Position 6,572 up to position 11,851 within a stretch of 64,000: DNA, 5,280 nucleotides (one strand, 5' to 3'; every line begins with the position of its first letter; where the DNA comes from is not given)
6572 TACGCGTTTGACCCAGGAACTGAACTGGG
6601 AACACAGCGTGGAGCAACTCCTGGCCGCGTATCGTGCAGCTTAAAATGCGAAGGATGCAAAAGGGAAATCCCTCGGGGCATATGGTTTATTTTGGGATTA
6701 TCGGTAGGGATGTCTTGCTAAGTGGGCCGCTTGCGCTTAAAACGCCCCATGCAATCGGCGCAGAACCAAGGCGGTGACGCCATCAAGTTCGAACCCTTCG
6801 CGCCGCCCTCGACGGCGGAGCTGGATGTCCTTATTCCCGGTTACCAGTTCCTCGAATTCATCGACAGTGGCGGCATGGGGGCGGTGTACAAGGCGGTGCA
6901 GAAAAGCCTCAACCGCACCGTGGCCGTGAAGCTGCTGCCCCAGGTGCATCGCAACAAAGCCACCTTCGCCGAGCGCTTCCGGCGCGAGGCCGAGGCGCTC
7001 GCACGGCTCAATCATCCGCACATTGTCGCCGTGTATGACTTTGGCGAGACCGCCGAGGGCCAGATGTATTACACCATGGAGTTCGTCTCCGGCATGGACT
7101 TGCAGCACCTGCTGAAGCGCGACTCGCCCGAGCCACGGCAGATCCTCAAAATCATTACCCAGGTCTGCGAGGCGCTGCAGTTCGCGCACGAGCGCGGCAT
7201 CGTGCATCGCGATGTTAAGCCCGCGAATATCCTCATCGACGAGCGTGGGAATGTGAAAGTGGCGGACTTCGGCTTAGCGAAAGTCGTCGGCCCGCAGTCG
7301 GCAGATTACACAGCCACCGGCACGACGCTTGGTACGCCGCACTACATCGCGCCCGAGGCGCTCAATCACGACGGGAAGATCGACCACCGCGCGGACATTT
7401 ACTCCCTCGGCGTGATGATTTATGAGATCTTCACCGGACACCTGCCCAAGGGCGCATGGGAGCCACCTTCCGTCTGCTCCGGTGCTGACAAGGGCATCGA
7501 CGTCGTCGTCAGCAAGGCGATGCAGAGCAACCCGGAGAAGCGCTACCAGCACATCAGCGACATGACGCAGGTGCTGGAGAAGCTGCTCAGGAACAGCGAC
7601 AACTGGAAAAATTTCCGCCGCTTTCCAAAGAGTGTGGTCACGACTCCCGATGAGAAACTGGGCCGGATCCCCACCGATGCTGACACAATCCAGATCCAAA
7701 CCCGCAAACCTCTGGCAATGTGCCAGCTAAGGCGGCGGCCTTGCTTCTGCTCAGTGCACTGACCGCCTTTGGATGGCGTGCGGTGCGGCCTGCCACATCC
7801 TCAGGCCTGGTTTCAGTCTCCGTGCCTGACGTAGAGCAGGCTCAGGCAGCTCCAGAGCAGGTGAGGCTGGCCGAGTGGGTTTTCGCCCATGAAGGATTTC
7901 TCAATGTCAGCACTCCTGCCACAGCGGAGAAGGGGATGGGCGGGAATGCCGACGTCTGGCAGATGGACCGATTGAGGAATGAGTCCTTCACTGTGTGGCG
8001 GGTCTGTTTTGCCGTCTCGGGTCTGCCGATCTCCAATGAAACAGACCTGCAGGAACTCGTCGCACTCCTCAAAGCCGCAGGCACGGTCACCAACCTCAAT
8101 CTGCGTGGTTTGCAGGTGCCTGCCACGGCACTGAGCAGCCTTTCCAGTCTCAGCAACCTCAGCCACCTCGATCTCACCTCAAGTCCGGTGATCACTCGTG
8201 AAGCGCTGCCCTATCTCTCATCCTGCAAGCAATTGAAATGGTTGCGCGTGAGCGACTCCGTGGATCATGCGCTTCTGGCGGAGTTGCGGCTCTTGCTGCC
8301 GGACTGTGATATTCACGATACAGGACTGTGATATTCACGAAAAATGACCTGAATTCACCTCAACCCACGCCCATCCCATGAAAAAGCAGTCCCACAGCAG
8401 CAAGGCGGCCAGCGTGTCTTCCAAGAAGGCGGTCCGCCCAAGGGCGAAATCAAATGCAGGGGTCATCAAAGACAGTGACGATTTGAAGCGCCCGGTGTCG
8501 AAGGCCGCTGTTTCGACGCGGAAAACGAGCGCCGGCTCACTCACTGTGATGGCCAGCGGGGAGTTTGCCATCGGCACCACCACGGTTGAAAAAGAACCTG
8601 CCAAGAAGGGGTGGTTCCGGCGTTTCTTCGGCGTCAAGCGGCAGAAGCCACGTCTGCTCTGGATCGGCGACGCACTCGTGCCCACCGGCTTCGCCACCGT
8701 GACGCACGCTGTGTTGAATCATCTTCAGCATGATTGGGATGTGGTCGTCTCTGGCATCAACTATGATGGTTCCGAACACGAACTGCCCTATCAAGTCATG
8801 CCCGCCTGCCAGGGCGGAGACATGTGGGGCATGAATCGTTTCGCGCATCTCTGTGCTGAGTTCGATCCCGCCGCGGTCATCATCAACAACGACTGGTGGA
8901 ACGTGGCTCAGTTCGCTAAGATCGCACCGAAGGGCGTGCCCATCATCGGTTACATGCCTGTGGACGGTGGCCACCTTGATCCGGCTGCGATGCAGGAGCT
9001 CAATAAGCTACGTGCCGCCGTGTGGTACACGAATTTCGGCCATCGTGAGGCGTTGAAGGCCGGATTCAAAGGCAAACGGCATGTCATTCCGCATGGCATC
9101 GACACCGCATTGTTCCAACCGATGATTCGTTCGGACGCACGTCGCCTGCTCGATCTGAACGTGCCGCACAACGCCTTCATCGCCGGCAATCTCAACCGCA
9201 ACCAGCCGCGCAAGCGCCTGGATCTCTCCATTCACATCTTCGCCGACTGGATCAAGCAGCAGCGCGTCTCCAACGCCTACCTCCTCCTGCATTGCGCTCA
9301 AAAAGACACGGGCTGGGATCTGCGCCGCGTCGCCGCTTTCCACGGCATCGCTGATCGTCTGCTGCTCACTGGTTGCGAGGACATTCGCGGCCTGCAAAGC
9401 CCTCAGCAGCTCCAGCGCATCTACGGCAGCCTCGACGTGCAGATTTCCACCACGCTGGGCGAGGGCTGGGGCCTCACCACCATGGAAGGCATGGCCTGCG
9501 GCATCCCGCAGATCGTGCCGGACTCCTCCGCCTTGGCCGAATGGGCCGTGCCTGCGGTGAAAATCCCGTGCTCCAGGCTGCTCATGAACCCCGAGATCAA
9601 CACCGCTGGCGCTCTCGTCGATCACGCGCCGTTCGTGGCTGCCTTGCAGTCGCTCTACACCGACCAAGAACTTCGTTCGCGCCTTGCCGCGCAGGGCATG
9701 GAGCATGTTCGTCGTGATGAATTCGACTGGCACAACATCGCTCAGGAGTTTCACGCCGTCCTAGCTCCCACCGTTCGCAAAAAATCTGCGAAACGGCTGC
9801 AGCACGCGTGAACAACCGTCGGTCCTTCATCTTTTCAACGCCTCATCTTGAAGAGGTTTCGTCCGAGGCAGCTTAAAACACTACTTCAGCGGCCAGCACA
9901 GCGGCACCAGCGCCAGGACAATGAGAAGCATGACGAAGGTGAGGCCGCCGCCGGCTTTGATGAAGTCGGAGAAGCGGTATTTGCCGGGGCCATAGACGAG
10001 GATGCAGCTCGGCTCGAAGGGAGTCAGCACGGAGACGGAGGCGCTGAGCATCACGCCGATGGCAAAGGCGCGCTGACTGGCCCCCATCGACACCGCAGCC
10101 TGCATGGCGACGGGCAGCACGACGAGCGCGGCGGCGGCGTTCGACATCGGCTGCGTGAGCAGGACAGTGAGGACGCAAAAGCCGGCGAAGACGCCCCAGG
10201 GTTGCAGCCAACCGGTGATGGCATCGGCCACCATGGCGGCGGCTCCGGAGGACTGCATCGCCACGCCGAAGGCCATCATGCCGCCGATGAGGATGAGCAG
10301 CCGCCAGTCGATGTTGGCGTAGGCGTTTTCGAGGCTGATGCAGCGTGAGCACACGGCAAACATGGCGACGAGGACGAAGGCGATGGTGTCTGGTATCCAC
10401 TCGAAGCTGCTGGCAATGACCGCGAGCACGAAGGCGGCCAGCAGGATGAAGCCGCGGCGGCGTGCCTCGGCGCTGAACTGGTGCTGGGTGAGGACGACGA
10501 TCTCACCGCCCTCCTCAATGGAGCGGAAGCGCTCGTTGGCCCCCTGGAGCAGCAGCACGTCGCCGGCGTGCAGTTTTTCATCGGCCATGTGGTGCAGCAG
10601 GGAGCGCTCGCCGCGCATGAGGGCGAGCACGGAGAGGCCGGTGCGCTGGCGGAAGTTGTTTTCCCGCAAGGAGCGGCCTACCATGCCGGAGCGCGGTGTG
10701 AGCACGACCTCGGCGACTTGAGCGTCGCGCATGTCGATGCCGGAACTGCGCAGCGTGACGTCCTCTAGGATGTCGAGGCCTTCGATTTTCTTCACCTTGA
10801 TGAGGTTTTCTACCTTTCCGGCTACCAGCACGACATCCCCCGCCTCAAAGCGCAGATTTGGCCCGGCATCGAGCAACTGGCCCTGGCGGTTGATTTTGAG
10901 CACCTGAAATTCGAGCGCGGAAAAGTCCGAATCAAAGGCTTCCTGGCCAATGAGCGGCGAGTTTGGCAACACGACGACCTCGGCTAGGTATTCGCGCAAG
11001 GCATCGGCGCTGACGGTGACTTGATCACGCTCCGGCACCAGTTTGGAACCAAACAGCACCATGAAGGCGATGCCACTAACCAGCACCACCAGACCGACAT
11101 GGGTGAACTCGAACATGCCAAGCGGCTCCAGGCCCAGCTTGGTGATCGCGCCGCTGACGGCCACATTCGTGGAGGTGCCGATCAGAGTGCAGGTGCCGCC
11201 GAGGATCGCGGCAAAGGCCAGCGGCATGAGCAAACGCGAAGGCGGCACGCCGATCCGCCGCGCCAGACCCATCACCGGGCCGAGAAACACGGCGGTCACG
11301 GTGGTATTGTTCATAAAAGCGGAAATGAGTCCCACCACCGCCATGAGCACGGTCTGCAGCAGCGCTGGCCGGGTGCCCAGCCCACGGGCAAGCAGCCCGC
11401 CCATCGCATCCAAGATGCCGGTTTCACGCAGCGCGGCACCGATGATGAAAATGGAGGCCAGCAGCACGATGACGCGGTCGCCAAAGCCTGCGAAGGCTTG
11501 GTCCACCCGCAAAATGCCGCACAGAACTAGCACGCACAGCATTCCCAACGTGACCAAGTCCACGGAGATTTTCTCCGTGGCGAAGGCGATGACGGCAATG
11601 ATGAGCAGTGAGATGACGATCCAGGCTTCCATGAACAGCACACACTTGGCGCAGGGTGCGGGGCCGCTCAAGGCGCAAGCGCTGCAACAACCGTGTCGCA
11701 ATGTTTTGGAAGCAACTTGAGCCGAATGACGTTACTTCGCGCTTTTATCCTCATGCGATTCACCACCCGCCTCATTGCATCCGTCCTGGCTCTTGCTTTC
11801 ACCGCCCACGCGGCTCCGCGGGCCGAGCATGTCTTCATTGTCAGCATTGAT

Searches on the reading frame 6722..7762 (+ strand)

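Call 72: search_protein_families(library=pfam, proteins=[window:6722-7762:+], max_evalue=0.00001)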
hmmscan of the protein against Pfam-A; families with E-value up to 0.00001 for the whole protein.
window:6722-7762:+ (346 aa): 5 families
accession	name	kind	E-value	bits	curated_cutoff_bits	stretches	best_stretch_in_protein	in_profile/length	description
PF00069.31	Pkinase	-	2e-55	188.5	31.7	1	41-291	1-246/263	Protein kinase domain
PF07714.23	PK_Tyr_Ser-Thr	-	6.5e-41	140.8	23.1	1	43-259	3-221/258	Protein tyrosine and serine/threonine kinase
PF03109.22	ABC1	-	7.1e-11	42.1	22.9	1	78-192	112-220/244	ABC1 atypical kinase-like domain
PF14531.12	Kinase-like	-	5.4e-08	32.9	25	1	145-248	151-256/289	Kinase-like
PF01636.29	APH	-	3.5e-07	30.7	23.2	0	154-187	163-198/239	Phosphotransferase enzyme family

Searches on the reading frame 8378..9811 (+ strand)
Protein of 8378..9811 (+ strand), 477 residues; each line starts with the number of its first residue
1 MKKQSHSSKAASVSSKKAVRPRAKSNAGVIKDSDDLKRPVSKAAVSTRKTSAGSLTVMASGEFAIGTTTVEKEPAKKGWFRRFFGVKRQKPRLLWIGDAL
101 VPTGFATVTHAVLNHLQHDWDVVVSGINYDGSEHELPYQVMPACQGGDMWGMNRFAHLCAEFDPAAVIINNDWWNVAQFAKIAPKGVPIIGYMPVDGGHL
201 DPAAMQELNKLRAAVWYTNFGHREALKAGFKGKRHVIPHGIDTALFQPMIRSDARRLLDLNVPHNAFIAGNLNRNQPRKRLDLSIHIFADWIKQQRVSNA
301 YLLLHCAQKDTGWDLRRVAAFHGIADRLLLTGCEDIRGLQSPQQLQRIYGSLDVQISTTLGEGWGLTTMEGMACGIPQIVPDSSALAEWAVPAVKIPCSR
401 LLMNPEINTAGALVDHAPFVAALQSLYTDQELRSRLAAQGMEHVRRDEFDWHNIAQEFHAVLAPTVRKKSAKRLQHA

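Call 72: search_protein_families(library=pfam, proteins=[window:8378-9811:+], max_evalue=0.00001)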
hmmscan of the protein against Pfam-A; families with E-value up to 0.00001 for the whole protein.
window:8378-9811:+ (477 aa): 3 families
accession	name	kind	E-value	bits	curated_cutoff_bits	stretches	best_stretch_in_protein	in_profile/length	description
PF13692.12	Glyco_trans_1_4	-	4.7e-09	37.1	27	1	267-390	5-115/142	Glycosyl transferases group 1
PF20706.3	GT4-conflict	-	2.5e-08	33.8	26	1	241-457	172-384/385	Family 4 Glycosyltransferase in conflict systems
PF00534.26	Glycos_transf_1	-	2.3e-07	31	26.4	1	263-440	12-169/172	Glycosyl transferases group 1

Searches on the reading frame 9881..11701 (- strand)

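Call 72: search_protein_families(library=pfam, proteins=[window:9881-11701:-], max_evalue=0.00001)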
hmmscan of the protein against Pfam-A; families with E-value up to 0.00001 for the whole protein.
window:9881-11701:- (606 aa): 2 families
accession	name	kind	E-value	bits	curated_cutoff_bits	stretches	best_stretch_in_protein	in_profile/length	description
PF03600.22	CitMHS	-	2.9e-75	253.9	31.9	1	38-548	2-333/336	Citrate transporter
PF02080.26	TrkA_C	-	1.1e-24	86.5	27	2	239-306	1-69/71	TrkA-C domain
